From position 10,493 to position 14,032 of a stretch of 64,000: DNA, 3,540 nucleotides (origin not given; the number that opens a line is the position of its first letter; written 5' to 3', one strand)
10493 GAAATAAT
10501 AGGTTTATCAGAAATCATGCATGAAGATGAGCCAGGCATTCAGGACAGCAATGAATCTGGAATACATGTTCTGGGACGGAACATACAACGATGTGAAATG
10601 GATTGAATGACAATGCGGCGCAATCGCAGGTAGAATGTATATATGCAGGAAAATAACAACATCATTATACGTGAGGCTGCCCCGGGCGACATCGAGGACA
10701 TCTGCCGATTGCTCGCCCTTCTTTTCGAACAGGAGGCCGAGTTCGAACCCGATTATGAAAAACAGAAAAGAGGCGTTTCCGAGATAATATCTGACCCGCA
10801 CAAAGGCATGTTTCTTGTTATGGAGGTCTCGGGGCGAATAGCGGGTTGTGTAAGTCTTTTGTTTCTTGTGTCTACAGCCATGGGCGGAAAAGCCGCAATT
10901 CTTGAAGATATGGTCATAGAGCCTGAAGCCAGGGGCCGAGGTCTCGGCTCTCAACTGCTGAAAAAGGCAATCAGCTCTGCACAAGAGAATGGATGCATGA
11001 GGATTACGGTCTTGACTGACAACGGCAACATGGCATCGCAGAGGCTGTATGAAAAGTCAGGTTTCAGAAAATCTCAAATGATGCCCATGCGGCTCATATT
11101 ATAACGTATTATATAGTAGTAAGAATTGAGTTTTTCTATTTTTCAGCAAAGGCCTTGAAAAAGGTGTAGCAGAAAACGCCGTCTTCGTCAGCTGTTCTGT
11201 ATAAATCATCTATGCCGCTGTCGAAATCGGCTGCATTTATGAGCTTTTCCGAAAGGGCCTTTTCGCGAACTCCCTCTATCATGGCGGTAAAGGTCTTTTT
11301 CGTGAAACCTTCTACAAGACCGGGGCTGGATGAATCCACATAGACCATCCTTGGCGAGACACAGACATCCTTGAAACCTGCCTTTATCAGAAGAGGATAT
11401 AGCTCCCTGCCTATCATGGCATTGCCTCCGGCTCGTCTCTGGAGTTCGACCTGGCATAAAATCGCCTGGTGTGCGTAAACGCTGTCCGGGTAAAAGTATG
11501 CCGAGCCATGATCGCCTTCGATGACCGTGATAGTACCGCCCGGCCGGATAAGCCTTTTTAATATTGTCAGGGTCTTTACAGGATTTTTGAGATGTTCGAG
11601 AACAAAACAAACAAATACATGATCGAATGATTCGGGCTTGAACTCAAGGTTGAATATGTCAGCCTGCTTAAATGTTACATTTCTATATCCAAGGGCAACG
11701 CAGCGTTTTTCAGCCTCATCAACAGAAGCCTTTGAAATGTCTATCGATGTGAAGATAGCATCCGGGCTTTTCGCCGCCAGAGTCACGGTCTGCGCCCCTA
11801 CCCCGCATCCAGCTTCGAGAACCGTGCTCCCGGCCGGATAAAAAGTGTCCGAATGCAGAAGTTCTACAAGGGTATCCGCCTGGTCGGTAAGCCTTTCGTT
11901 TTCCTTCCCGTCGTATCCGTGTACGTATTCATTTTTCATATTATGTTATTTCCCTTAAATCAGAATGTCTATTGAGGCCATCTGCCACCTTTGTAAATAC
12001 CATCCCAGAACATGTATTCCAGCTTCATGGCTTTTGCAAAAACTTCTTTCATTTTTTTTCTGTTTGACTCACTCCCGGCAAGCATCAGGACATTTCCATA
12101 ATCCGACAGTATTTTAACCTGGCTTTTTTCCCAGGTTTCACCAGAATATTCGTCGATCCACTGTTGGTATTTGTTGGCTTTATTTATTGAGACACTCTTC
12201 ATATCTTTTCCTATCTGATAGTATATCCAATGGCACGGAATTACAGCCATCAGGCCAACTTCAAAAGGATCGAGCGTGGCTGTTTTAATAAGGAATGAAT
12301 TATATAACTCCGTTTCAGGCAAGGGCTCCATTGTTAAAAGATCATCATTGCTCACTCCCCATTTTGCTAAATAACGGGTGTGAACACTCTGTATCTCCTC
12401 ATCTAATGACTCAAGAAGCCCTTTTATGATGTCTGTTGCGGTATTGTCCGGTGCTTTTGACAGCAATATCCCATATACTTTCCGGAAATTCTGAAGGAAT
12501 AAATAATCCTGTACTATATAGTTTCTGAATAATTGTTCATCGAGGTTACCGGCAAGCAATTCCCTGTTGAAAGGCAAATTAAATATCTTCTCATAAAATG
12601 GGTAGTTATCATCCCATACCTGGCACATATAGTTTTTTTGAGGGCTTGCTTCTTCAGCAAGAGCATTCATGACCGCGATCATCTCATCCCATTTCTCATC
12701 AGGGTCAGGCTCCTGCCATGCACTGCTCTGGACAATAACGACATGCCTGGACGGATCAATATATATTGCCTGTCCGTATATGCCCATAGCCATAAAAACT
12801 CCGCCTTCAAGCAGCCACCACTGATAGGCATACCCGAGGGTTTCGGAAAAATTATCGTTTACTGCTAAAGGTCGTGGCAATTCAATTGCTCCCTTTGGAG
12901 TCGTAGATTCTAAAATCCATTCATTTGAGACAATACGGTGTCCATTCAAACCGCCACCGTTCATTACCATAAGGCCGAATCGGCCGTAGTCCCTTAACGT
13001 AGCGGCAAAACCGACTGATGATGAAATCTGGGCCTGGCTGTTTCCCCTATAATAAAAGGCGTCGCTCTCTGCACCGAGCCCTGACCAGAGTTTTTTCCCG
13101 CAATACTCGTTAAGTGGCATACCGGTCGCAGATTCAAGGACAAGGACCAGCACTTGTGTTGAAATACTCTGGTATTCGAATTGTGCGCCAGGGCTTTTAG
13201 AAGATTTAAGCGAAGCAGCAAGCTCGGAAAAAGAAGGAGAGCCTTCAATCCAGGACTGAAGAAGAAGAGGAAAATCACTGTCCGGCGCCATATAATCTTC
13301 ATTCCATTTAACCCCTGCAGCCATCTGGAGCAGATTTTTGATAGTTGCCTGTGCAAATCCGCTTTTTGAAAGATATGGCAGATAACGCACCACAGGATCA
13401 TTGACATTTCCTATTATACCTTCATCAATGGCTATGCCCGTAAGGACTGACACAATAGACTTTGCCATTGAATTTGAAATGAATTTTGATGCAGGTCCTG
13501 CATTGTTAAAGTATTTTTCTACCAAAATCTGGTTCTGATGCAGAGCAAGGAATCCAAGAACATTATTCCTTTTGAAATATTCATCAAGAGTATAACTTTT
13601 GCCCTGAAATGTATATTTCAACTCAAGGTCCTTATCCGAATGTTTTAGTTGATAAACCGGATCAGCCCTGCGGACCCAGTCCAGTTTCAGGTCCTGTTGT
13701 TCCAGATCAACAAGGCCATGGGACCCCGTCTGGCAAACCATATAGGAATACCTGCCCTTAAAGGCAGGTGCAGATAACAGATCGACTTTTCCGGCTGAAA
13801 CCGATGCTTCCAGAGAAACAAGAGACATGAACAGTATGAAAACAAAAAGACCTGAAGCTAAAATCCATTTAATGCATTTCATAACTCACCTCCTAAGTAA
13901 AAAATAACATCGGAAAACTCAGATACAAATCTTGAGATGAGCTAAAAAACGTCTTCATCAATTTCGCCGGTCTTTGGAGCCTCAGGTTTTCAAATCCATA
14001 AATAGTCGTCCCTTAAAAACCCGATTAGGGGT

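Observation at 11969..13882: Secreted beta-lactamase-fold hydrolase fused to a TenA (thiaminase II) domain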

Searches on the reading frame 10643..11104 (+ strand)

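Call 19: search_protein_families(library=pfam, proteins=[window:10643-11104:+], max_evalue=0.001)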
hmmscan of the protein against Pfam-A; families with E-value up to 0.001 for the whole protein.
window:10643-11104:+ (153 aa): 8 families
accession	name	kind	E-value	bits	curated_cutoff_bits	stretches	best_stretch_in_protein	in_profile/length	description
PF00583.31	Acetyltransf_1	-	6e-21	75.3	20.7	1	24-141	8-116/116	Acetyltransferase (GNAT) family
PF13508.13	Acetyltransf_7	-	2.1e-15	57.3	27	1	55-142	3-83/84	Acetyltransferase (GNAT) domain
PF13673.13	Acetyltransf_10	-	2.5e-09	37.6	23.6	1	55-144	31-110/128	Acetyltransferase (GNAT) domain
PF08445.16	FR47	-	1.7e-08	34.8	22.1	1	85-144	22-80/86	FR47-like protein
PF13302.13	Acetyltransf_3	-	2.6e-08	35.1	25.4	1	7-142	2-138/138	Acetyltransferase (GNAT) domain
PF13527.13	Acetyltransf_9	-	8.9e-08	32.6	25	1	9-142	2-125/127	Acetyltransferase (GNAT) domain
PF14542.12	Acetyltransf_CG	-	5e-05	23.8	30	1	83-118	23-58/80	GCN5-related N-acetyl-transferase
PF13523.12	Acetyltransf_8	-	0.00055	20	27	1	92-145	87-141/145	Acetyltransferase (GNAT) domain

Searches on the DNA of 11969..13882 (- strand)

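Call 15: search_rna_families(sources=[L001, L002], threshold=gathering)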
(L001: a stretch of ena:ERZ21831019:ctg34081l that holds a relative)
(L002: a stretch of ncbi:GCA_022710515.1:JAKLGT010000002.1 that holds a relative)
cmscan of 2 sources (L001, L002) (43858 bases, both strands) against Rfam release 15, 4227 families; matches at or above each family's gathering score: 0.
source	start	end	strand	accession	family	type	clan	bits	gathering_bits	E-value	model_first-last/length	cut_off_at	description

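Call 29: search_rna_families(sources=[L004, L006, L007, L008, L010, L011], threshold=gathering)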
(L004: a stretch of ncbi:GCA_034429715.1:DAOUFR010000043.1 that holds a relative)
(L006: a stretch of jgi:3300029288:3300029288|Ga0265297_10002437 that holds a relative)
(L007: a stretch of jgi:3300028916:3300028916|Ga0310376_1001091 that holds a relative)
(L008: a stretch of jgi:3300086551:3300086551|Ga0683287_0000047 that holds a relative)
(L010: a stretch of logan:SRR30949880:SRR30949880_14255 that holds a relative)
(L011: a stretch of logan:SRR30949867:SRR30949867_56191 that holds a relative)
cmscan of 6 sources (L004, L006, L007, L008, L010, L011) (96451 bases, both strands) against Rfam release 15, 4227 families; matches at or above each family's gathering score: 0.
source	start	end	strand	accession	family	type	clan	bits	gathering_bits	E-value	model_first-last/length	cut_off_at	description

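Call 41: search_rna_families(sources=[L012, L013, L014, L015, L017, L019, L020, L021, L022, L024, L025, L026, L027, L028], threshold=gathering)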
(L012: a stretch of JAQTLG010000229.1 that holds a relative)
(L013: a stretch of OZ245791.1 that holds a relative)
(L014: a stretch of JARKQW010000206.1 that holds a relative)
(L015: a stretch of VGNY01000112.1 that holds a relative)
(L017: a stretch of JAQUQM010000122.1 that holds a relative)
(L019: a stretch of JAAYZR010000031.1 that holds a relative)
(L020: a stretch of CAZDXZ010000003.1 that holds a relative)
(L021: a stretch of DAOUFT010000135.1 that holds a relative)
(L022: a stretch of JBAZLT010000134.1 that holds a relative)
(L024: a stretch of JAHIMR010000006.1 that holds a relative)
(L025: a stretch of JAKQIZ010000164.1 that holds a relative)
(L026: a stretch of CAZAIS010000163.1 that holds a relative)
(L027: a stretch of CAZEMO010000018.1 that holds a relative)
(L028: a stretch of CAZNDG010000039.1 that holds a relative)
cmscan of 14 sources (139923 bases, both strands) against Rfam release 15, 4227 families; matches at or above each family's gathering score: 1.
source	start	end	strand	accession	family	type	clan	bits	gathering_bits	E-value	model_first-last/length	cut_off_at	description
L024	7033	7108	-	RF00029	Intron_gpII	Intron;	-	51.3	40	8.4e-07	1-77/77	no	Group II catalytic intron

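Call 42: search_rna_families(sources=[L029, L032, L034, L037, L041, L045, L053, L066, L071], threshold=gathering)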
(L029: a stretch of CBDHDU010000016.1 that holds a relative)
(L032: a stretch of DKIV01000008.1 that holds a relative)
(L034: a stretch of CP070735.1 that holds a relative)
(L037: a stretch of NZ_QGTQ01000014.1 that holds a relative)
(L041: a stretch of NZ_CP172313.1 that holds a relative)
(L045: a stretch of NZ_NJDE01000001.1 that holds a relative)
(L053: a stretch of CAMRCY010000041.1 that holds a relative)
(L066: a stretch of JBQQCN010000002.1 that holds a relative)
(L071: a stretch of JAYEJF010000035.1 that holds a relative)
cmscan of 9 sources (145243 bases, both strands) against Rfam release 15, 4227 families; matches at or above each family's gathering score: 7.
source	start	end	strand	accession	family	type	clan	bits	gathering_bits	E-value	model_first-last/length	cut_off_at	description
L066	11127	11275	-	RF00379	c-di-AMP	Cis-reg; riboswitch;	-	107.8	38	2.3e-24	1-134/134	no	c-di-AMP riboswitch aptamer (ydaO/yuaA leader)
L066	13038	13189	+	RF00379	c-di-AMP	Cis-reg; riboswitch;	-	102.4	38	7.5e-23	1-134/134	no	c-di-AMP riboswitch aptamer (ydaO/yuaA leader)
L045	7676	7780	+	RF00059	TPP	Cis-reg; riboswitch;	-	82.9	54.3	1.5e-14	1-105/105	no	TPP riboswitch aptamer (THI element)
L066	7751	7856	+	RF00059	TPP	Cis-reg; riboswitch;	-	80.3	54.3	6.6e-14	1-105/105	no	TPP riboswitch aptamer (THI element)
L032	5482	5573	+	RF00059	TPP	Cis-reg; riboswitch;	-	76.2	54.3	7e-13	1-105/105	no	TPP riboswitch aptamer (THI element)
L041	5603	5695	+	RF00059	TPP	Cis-reg; riboswitch;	-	71.2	54.3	1.2e-11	1-105/105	no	TPP riboswitch aptamer (THI element)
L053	11347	11420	+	RF00005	tRNA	Gene; tRNA;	CL00001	64.5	29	2.2e-11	1-71/71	no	tRNA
